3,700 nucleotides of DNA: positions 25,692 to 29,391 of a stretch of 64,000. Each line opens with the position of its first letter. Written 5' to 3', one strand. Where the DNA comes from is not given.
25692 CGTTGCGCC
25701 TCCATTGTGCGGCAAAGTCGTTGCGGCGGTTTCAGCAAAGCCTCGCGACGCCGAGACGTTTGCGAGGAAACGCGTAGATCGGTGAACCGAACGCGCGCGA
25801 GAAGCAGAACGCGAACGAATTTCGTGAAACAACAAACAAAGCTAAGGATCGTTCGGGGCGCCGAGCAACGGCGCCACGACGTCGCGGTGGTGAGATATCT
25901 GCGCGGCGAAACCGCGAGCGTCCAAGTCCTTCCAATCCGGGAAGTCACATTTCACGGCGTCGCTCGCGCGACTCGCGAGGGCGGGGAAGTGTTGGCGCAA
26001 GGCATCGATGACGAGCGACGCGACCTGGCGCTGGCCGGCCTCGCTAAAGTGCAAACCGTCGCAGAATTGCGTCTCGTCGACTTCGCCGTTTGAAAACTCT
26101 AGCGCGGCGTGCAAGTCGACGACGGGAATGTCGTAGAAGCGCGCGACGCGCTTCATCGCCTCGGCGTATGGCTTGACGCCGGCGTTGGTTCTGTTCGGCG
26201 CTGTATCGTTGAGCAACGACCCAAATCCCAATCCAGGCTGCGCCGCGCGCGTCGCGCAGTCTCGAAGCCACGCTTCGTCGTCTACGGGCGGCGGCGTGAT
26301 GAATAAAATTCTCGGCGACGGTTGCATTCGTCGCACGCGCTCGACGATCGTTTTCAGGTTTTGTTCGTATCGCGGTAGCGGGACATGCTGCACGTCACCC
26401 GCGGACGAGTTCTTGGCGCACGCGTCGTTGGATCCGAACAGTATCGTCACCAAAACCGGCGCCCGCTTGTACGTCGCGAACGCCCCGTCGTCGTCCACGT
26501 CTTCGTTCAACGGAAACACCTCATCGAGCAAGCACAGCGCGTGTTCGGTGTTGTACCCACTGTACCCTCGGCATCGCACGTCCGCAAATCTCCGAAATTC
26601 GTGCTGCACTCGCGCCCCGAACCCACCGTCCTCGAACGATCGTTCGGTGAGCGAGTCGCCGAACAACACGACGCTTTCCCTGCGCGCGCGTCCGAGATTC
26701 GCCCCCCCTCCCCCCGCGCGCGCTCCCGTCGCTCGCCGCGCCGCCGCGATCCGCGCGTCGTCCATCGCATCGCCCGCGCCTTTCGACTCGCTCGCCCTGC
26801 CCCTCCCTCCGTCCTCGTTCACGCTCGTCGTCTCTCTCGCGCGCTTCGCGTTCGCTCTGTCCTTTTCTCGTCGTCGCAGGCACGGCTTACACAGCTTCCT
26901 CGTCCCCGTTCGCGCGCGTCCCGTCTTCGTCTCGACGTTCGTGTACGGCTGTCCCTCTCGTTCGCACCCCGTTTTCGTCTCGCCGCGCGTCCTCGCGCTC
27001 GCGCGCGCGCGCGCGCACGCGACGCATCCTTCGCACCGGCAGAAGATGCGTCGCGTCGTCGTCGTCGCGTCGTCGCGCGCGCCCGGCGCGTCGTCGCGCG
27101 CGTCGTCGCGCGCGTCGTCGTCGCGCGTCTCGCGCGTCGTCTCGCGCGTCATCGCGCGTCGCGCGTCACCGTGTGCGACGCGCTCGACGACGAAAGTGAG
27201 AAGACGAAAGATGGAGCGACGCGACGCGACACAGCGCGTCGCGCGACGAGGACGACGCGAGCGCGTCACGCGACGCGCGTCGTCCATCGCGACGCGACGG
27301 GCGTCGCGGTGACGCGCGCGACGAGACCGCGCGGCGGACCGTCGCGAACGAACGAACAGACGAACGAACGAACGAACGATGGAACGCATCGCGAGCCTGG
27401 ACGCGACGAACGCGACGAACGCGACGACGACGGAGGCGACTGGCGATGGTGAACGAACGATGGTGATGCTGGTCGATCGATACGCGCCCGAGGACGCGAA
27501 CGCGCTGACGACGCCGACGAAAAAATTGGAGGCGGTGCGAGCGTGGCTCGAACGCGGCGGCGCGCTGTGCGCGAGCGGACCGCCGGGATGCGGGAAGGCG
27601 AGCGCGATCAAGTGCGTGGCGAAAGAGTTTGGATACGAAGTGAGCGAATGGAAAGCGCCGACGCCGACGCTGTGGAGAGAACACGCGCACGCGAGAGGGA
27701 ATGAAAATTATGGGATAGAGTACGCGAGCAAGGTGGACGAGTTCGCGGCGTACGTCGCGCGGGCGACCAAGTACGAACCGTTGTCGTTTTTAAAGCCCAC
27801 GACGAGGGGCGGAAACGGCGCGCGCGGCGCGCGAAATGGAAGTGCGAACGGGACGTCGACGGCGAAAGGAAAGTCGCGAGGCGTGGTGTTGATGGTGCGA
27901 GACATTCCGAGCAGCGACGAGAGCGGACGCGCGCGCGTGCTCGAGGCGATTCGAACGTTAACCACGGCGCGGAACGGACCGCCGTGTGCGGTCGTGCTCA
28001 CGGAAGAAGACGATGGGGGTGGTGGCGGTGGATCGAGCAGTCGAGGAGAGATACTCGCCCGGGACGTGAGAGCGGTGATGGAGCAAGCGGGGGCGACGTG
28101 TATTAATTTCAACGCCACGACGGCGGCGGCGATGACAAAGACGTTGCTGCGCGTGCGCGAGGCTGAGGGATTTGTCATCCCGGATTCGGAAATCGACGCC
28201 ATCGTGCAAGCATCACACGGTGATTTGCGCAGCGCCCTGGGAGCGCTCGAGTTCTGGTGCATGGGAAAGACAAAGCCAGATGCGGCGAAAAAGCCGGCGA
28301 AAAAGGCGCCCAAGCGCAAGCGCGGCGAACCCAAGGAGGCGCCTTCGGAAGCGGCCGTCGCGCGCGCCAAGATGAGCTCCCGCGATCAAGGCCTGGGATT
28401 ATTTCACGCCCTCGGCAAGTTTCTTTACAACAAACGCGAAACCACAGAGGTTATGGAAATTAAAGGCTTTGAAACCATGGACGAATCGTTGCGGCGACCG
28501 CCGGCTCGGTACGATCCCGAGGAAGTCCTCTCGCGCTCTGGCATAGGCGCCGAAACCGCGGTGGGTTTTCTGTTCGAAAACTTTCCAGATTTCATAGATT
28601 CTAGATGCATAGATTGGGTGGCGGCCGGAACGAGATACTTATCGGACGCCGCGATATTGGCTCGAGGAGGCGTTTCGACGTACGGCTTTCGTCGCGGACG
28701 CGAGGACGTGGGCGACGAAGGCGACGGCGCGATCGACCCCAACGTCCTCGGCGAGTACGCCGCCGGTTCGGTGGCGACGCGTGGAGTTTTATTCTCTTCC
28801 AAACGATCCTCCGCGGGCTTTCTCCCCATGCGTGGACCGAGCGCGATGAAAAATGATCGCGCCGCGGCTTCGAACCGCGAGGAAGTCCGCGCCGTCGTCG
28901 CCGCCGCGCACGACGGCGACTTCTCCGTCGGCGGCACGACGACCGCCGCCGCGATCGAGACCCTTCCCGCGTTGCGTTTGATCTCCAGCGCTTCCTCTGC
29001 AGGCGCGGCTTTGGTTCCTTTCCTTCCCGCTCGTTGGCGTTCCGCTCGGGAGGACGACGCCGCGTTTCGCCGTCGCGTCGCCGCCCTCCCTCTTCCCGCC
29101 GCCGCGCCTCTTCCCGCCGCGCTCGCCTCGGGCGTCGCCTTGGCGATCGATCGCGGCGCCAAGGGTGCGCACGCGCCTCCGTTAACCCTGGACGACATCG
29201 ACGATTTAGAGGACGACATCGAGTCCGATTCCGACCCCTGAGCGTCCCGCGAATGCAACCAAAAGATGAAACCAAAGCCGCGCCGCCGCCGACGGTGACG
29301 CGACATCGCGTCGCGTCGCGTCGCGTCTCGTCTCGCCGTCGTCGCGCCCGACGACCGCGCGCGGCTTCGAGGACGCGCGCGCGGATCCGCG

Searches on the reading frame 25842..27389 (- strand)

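Call 18: search_protein_families(library=pfam, proteins=[window:25842-27389:-], max_evalue=0.01)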
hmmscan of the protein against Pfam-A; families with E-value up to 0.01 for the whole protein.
window:25842-27389:- (515 aa): 3 families
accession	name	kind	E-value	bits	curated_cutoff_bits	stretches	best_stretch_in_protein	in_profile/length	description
PF13472.12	Lipase_GDSL_2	-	1.5e-24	87.9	32.9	1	242-454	1-177/178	GDSL-like Lipase/Acylhydrolase family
PF00657.28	Lipase_GDSL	-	5.4e-17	63.1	23.6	1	240-459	1-207/208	GDSL-like Lipase/Acylhydrolase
PF04311.20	DUF459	-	0.0042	16.9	27.2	0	308-374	57-124/197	Protein of unknown function (DUF459)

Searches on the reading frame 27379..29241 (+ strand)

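Call 18: search_protein_families(library=pfam, proteins=[window:27379-29241:+], max_evalue=0.01)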
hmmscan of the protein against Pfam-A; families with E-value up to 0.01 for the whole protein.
window:27379-29241:+ (620 aa): 5 families
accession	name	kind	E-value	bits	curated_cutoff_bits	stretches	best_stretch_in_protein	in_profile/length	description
PF03215.21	Rad17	-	1.3e-12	48.5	23.8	1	32-138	10-125/186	Rad17 P-loop domain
PF00004.35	AAA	-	4.5e-05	24.3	21.2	1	64-95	2-33/131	ATPase family associated with various cellular activities (AAA)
PF25361.1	AAA_lid_RFC1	-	9e-05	22.3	34.9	1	251-299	3-51/59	RFC1-like, AAA+ ATPase lid domain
PF16193.11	AAA_assoc_2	-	0.00079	20.1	34.3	1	265-301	5-40/81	AAA C-terminal domain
PF21960.2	RCF1-5-like_lid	-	0.0054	17.1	27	1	256-291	3-39/43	RCF1/5-like, AAA+ ATPase lid domain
